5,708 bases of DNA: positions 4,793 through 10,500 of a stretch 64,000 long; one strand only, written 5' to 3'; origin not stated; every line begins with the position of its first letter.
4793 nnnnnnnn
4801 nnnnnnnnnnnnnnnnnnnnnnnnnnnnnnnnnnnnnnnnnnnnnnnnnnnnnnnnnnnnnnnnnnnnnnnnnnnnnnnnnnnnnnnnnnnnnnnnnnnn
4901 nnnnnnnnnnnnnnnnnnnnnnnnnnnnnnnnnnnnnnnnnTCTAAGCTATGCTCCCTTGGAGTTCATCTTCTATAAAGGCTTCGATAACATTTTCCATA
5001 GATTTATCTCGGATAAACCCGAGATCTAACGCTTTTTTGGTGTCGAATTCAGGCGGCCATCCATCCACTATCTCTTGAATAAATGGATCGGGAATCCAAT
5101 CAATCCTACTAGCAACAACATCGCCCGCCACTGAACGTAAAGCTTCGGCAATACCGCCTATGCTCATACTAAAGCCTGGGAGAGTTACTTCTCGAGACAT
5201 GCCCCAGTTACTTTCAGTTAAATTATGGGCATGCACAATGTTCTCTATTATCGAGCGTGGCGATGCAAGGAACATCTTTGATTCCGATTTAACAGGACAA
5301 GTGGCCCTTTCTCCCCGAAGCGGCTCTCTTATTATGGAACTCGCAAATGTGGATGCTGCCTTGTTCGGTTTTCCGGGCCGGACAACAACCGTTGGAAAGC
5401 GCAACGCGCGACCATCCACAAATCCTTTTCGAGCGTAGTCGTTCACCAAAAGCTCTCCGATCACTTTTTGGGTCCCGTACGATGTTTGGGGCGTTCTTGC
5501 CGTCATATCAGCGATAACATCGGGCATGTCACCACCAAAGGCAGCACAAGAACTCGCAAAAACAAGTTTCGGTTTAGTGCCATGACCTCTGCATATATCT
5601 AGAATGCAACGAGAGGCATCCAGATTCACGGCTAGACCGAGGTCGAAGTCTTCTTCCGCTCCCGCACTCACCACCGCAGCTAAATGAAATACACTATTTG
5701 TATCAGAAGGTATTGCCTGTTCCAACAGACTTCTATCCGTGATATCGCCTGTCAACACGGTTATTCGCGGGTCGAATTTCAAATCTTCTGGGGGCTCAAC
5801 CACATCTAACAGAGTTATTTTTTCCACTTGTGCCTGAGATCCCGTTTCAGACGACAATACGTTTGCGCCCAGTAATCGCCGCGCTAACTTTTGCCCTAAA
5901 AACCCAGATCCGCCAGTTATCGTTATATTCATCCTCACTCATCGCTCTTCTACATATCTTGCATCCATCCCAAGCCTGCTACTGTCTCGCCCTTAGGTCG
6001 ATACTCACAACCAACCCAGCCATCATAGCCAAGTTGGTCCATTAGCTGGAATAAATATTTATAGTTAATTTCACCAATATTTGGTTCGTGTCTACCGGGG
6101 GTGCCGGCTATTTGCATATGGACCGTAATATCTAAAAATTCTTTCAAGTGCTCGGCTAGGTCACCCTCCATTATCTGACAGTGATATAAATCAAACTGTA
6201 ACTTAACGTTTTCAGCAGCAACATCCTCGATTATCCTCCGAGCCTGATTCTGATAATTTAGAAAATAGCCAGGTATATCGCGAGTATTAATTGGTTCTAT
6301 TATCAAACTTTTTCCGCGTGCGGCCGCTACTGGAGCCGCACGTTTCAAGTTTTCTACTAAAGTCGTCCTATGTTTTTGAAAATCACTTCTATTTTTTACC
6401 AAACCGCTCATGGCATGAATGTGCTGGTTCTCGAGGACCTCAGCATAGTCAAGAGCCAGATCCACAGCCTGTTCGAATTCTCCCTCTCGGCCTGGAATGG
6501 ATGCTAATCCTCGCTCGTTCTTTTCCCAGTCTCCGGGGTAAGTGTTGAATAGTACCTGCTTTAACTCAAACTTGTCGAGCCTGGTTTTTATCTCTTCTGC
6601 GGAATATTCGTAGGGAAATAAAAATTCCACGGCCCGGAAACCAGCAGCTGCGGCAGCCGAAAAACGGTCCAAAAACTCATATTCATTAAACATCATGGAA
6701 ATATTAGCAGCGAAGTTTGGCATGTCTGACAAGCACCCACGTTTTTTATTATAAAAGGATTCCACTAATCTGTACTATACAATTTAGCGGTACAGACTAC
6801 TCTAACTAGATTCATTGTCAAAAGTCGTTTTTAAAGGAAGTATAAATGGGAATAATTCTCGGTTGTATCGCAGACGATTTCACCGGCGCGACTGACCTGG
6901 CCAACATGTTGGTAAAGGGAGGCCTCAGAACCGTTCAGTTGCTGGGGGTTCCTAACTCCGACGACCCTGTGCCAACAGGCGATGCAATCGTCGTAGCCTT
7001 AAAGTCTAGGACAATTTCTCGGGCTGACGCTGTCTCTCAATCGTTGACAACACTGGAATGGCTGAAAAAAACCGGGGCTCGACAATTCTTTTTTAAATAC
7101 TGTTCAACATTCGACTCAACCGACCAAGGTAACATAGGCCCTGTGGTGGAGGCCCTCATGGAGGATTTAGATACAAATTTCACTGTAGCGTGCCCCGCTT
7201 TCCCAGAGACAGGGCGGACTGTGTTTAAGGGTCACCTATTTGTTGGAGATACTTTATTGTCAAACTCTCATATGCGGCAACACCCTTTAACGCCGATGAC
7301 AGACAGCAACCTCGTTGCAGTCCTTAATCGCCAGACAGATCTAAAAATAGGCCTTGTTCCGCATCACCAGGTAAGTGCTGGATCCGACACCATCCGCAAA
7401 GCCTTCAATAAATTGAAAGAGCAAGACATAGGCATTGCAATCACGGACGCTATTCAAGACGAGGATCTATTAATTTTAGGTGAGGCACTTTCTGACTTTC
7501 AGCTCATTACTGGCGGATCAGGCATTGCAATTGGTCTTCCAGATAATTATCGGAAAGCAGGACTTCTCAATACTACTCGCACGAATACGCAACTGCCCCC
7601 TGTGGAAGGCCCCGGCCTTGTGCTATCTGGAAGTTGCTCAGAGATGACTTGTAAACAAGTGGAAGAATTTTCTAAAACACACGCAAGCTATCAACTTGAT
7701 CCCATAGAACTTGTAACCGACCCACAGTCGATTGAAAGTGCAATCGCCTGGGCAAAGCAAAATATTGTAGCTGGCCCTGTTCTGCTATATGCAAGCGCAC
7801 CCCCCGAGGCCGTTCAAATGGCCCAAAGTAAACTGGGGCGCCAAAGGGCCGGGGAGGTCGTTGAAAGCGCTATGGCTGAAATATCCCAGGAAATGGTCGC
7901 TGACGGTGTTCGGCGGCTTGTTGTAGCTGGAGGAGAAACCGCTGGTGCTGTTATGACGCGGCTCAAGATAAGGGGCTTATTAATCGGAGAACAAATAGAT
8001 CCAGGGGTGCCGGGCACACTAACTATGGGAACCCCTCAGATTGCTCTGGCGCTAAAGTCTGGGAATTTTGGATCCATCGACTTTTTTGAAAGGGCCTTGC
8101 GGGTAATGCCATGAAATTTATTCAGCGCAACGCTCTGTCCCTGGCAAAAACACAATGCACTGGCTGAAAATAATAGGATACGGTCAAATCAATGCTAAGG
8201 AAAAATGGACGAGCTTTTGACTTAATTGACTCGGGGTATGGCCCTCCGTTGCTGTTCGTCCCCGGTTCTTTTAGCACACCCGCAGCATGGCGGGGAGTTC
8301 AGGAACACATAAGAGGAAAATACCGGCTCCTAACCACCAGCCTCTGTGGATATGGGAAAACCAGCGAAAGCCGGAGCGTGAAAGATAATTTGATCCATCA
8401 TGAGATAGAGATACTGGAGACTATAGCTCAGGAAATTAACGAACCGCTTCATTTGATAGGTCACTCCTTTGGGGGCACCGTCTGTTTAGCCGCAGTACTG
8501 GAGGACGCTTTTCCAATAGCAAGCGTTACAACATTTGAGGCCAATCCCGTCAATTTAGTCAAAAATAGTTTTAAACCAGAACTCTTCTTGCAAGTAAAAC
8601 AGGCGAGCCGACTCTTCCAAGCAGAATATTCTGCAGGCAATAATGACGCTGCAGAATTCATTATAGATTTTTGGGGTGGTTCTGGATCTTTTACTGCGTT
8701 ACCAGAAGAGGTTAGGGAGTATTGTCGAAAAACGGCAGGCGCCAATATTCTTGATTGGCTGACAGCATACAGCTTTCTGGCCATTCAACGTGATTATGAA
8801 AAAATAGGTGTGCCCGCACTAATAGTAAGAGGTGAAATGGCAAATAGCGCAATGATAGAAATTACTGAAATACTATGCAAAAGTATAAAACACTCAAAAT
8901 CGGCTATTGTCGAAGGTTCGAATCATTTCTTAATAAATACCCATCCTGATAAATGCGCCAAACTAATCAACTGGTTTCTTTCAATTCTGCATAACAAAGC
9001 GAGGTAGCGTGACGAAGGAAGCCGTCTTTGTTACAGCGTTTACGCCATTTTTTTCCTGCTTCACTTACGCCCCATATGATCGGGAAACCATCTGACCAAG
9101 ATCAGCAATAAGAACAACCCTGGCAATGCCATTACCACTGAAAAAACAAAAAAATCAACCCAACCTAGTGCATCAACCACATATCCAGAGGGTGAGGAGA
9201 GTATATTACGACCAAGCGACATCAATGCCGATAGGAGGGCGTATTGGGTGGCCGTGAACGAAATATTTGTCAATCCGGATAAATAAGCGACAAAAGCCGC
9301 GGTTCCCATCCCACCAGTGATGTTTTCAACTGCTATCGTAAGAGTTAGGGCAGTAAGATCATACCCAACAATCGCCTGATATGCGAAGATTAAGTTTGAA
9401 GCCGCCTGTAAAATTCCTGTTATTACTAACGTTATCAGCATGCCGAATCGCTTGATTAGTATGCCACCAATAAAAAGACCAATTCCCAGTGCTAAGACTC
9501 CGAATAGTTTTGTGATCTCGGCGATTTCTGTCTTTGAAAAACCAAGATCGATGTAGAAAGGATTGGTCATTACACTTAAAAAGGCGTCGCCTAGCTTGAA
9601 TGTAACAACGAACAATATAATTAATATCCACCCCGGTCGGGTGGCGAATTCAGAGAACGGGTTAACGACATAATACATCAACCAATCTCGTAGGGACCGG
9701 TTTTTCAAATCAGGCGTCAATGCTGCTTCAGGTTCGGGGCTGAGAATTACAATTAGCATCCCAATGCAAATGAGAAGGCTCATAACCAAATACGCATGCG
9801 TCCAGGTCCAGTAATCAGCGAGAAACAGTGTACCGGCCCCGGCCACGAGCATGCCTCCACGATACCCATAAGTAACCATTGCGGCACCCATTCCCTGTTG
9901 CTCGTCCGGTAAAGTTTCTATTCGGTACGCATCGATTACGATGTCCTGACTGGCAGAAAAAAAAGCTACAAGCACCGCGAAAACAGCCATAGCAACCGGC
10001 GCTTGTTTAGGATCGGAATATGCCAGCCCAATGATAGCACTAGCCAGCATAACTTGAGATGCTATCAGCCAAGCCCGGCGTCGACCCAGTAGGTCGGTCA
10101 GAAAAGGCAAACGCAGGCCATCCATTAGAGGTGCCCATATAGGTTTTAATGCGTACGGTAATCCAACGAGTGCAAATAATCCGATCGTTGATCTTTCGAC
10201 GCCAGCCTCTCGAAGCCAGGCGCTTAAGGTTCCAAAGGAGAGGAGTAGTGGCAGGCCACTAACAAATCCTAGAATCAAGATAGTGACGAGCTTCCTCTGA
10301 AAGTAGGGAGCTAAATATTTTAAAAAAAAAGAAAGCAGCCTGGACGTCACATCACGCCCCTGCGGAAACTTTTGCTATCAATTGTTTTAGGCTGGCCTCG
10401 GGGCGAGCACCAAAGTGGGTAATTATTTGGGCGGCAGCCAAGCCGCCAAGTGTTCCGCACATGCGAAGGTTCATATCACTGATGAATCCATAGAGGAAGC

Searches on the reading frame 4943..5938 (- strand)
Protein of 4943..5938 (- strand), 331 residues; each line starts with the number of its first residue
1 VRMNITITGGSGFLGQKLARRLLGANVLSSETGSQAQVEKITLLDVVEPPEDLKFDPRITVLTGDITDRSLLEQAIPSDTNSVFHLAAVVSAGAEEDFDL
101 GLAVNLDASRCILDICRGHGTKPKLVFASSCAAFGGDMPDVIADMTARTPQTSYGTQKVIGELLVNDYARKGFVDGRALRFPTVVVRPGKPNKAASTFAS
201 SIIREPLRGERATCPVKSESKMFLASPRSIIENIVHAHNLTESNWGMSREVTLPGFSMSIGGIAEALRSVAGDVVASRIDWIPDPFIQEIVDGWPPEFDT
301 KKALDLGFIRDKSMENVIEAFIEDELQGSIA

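Call 65: search_protein_families(library=pfam, proteins=[window:4943-5938:-], max_evalue=1e-8)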
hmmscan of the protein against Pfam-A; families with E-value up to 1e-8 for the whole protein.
window:4943-5938:- (331 aa): 5 families
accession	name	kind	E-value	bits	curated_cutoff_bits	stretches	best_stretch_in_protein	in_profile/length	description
PF01370.27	Epimerase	-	1.4e-22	80.7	20.9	1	5-213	1-198/240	NAD dependent epimerase/dehydratase family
PF01073.25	3Beta_HSD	-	9.6e-16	58.1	22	1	7-240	2-227/280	3-beta hydroxysteroid dehydrogenase/isomerase family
PF16363.11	GDP_Man_Dehyd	-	3.6e-15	56.7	27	1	7-170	2-169/332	GDP-mannose 4,6 dehydratase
PF04321.23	RmlD_sub_bind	-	1.3e-11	44.5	27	1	3-171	1-142/287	RmlD substrate binding domain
PF07993.18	NAD_binding_4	-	2.8e-11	43.5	20.1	1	7-188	1-211/258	Male sterility protein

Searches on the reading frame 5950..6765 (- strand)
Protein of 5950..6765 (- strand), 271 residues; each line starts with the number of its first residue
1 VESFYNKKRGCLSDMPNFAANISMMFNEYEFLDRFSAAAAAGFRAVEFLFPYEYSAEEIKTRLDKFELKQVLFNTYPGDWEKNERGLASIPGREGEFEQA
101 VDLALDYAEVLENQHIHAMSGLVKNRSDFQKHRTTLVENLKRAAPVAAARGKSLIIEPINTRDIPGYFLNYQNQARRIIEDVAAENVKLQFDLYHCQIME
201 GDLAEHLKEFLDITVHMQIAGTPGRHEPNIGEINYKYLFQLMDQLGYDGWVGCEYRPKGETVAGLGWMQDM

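Call 65: search_protein_families(library=pfam, proteins=[window:5950-6765:-], max_evalue=1e-8)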
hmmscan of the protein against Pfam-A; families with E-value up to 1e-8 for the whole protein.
window:5950-6765:- (271 aa): 1 family
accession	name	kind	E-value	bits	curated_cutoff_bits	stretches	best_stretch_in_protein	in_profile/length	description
PF01261.30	AP_endonuc_2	-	1.4e-45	156.4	31.1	1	35-270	1-248/249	Xylose isomerase-like TIM barrel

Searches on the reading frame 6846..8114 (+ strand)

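Call 65: search_protein_families(library=pfam, proteins=[window:6846-8114:+], max_evalue=1e-8)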
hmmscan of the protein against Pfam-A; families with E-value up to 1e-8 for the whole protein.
window:6846-8114:+ (422 aa): 2 families
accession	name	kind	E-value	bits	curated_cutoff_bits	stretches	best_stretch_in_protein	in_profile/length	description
PF07005.16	SBD_N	-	9.6e-75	251.7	25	1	5-230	1-229/230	Sugar-binding N-terminal domain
PF17042.10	NBD_C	-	3.1e-40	138.9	28.3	1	258-414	1-168/168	Nucleotide-binding C-terminal domain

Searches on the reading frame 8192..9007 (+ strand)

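Call 65: search_protein_families(library=pfam, proteins=[window:8192-9007:+], max_evalue=1e-8)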
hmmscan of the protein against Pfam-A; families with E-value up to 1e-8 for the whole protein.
window:8192-9007:+ (271 aa): 2 families
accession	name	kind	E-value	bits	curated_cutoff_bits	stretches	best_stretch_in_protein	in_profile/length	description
PF12697.13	Abhydrolase_6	-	8.9e-12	46.6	26.3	1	20-257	1-216/217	Alpha/beta hydrolase family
PF00561.26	Abhydrolase_1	-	4.6e-11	43.3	25.8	1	18-151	1-137/245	alpha/beta hydrolase fold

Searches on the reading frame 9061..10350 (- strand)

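Call 65: search_protein_families(library=pfam, proteins=[window:9061-10350:-], max_evalue=1e-8)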
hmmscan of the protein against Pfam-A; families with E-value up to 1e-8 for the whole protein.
window:9061-10350:- (429 aa): 2 families
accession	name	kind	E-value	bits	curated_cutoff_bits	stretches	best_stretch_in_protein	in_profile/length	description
PF07690.21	MFS_1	-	2.7e-21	76.3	33.4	1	25-251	2-218/347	Major Facilitator Superfamily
PF13000.13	Acatn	-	2.5e-14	53.2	23.7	1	24-107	5-86/546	Acetyl-coenzyme A transporter 1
